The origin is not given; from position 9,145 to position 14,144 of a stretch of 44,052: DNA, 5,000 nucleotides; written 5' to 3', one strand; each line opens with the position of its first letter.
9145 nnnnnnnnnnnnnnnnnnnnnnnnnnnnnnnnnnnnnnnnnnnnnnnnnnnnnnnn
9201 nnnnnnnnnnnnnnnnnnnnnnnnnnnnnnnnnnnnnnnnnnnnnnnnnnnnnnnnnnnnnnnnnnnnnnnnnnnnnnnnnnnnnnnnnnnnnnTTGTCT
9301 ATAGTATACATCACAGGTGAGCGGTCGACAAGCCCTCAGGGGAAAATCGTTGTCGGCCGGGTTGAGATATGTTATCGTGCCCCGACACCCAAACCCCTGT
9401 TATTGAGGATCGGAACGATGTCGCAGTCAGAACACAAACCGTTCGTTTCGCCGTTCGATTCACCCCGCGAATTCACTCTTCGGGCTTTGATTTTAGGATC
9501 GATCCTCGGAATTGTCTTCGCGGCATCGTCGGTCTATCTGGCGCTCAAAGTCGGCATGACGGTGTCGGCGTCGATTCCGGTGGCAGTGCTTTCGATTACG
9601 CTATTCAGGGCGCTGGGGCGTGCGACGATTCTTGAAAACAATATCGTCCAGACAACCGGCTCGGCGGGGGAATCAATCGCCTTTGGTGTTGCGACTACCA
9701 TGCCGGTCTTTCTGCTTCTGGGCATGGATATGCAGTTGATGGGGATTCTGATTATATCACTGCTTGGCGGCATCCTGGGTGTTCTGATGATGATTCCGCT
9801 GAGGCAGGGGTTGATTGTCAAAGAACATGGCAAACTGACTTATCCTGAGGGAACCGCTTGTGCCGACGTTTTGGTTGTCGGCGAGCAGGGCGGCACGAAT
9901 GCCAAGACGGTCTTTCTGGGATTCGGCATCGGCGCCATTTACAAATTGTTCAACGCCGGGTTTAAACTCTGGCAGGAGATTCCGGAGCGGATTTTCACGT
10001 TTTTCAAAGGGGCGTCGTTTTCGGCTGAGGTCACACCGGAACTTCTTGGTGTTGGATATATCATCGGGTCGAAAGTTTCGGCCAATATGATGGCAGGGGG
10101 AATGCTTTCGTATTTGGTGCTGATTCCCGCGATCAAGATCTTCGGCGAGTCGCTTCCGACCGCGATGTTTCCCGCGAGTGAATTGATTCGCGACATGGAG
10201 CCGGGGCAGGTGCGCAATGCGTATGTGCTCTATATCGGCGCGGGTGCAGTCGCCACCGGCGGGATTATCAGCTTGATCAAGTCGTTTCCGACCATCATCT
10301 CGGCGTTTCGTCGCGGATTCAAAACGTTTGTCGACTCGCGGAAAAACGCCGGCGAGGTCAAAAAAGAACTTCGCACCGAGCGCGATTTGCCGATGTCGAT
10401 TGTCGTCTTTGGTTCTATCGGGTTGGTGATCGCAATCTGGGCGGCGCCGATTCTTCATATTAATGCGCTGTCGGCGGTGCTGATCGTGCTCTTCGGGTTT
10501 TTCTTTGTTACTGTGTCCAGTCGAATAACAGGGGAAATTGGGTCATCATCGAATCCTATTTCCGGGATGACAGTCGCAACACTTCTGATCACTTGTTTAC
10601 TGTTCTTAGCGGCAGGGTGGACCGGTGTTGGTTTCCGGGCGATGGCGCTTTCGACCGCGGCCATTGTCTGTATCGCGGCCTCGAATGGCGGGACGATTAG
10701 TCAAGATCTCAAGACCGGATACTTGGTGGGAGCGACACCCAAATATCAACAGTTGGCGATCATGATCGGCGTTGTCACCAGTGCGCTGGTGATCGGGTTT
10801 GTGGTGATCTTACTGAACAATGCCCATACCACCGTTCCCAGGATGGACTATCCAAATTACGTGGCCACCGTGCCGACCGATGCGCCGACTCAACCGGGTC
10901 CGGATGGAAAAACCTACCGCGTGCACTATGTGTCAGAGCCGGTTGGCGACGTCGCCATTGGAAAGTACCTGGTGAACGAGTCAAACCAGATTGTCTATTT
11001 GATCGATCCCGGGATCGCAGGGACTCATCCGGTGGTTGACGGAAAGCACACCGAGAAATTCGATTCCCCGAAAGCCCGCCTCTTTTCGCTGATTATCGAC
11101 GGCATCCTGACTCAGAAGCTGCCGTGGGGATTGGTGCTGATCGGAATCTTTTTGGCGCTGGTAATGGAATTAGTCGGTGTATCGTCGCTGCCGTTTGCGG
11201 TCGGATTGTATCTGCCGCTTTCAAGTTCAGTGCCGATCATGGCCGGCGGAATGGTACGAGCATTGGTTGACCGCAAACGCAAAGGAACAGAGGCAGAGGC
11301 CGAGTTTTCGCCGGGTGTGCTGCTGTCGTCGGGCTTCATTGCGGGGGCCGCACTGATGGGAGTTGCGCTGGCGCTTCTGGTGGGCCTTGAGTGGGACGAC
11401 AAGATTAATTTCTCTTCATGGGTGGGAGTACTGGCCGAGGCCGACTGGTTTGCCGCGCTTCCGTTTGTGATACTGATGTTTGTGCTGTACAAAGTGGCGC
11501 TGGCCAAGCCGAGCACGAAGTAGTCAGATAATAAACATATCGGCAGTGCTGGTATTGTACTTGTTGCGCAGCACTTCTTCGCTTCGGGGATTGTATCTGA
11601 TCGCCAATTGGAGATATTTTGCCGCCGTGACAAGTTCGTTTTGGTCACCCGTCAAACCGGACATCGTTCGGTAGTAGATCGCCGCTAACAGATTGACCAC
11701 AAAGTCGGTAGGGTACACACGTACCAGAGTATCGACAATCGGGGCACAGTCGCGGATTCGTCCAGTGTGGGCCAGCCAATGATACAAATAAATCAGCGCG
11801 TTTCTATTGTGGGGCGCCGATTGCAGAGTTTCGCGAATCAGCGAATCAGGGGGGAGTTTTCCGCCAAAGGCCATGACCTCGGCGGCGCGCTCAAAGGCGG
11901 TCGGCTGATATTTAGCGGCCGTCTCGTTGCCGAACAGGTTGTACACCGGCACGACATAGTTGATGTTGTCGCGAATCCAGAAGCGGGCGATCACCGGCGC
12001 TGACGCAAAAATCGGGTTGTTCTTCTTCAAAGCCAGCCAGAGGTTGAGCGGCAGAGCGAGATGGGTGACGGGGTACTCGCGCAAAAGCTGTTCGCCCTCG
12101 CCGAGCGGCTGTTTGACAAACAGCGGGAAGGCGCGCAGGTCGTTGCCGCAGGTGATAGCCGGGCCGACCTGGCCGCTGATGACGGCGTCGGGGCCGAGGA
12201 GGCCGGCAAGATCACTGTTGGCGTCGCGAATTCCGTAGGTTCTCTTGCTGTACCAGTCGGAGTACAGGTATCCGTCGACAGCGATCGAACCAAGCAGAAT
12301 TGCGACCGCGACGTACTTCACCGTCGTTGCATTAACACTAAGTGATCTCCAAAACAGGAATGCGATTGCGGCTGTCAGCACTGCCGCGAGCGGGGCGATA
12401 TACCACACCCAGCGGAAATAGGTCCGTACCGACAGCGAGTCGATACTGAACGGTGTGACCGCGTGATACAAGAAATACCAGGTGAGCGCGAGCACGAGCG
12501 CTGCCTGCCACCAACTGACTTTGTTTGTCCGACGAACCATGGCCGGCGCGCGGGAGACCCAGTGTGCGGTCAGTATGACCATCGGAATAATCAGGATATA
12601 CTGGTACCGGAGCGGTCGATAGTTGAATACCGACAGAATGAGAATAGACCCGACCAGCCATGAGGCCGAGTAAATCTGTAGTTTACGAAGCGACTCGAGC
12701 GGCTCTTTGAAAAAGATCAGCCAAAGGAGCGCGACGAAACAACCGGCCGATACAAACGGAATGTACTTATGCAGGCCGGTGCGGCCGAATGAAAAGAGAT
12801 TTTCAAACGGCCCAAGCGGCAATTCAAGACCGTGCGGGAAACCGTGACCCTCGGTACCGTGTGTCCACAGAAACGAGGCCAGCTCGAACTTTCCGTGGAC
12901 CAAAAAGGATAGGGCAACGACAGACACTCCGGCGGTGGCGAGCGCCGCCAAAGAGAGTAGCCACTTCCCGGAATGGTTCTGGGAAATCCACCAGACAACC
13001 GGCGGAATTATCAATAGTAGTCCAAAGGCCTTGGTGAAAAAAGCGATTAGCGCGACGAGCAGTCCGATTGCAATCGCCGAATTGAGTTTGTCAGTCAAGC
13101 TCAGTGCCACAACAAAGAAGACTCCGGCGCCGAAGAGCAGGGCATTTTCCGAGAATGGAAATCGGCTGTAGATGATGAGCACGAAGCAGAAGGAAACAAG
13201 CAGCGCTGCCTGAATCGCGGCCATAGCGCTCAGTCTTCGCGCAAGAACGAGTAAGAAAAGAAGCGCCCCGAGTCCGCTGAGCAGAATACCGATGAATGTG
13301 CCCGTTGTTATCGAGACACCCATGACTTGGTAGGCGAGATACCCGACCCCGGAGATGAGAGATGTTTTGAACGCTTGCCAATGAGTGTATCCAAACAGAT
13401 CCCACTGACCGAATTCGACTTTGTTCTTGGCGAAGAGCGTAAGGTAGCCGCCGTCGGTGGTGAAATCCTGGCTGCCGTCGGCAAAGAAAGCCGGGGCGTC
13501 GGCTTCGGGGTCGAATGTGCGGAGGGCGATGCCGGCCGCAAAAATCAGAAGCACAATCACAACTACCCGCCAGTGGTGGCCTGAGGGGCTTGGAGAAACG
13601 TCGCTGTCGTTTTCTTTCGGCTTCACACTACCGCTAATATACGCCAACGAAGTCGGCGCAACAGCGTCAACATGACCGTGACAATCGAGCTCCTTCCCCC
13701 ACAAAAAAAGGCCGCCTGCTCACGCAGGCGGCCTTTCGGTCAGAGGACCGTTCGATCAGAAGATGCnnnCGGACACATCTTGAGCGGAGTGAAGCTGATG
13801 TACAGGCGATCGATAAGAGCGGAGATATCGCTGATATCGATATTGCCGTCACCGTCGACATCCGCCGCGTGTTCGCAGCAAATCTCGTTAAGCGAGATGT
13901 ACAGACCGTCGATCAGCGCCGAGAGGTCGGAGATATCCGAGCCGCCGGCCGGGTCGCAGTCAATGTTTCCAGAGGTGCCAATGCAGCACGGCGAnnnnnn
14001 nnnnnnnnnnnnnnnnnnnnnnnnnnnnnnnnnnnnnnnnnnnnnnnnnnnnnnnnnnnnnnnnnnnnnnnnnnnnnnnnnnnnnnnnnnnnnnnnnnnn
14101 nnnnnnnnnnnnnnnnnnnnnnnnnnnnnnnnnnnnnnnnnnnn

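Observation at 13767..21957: Oxidative-folding plus dockerin-tag island: a ~110-Cys cupredoxin repeat protein back-to-back with a VKOR-DsbA-DsbA fusion, a dockerin-tagged PhoD and GT-C glycosyltransferases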

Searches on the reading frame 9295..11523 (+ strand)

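Call 10: search_protein_families(library=pfam, proteins=[window:9295-11523:+], max_evalue=0.001)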
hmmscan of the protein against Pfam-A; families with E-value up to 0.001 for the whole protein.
window:9295-11523:+ (742 aa): 1 family
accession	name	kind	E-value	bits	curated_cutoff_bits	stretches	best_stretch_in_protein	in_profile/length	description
PF03169.20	OPT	-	1.4e-95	321.7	25.8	2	59-519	1-502/623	OPT oligopeptide transporter protein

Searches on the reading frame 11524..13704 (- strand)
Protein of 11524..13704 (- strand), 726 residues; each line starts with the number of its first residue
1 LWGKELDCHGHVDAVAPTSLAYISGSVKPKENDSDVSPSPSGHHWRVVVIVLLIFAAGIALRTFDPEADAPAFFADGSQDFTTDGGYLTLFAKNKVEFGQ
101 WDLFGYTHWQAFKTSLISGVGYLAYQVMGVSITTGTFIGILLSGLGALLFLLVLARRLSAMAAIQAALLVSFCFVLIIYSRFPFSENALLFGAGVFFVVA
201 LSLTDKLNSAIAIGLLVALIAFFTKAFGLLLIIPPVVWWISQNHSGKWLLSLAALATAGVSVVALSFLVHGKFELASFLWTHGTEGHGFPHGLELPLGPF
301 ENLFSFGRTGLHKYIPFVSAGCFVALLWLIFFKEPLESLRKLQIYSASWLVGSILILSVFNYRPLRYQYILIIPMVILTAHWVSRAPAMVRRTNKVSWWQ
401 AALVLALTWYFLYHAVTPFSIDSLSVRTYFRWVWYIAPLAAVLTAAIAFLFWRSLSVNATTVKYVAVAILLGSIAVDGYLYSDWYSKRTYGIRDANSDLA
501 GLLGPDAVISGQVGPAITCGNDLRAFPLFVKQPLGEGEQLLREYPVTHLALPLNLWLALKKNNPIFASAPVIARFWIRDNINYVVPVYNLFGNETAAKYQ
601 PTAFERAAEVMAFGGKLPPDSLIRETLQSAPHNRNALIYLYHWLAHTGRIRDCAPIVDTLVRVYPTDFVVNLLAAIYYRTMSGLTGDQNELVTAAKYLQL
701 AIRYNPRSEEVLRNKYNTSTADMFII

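Call 3: search_protein_families(library=pfam, proteins=[window:11524-13704:-], max_evalue=0.01)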
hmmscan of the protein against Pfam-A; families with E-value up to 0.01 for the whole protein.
window:11524-13704:- (726 aa): 0 families

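Call 4: search_protein_families(library=ncbifam, proteins=[window:11524-13704:-], max_evalue=0.01)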
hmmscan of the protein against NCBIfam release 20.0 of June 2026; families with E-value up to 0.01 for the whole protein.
window:11524-13704:- (726 aa): 0 families

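Call 51: search_protein_families(library=pfam, proteins=[window:11524-13626:-], max_evalue=5)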
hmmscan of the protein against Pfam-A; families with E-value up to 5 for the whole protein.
window:11524-13626:- (700 aa): 0 families

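Call 53: search_solved_structures(query=window:11524-13626:-, max_evalue=10)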
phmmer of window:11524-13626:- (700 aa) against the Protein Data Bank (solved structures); distinct sequences matched with E-value up to 10: 0.

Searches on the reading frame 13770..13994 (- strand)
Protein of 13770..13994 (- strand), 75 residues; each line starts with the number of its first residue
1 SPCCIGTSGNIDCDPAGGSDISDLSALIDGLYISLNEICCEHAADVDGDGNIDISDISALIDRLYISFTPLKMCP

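Call 35: search_protein_families(library=ncbifam, proteins=[window:13770-13994:-], max_evalue=1)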
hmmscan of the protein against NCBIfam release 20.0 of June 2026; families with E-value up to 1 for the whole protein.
seq(75 aa): 1 family
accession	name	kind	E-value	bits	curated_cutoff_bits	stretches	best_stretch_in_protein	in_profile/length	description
NF045500.1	Omp28_seleno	equivalog_domain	0.052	12.9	200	1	10-63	323-374/377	Omp28-related selenoprotein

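Call 36: search_protein_families(library=pfam, proteins=[window:13770-13994:-], max_evalue=1)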
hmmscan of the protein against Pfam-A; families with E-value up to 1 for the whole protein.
seq(75 aa): 5 families
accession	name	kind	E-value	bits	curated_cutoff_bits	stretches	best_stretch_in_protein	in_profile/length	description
PF00404.24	Dockerin_1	-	0.00061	20.4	22.9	1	40-64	32-56/57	Dockerin type I domain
PF13202.12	EF-hand_5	-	0.014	15.3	25.9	1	43-58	7-22/25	EF hand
PF00036.39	EF-hand_1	-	0.015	15.3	25.4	1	44-61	9-26/29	EF hand domain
PF13405.12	EF-hand_6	-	0.072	13.3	25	1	44-61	9-26/30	EF-hand domain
PF13499.12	EF-hand_7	-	0.1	13.4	30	1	43-62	10-29/67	EF-hand domain pair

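Call 83: find_homologous_proteins(query=window:13770-13994:-, max_evalue=0.001)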
Query seq(75 aa) (75 aa): 3 proteins with E <= 0.001 among 4 candidates.
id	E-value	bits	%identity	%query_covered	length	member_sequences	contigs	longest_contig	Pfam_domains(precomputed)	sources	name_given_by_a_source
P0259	1.8e-36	142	87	100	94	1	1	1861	-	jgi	jgi:hypothetical protein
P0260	1.0e-21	95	66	96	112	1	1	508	-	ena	-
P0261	1.9e-4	40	42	84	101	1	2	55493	PF00404.25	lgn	-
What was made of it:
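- Tried and rejected: Searching the 75-aa tail against the 5.8-billion-protein set gave only 4 candidates and no useful names (call 83).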
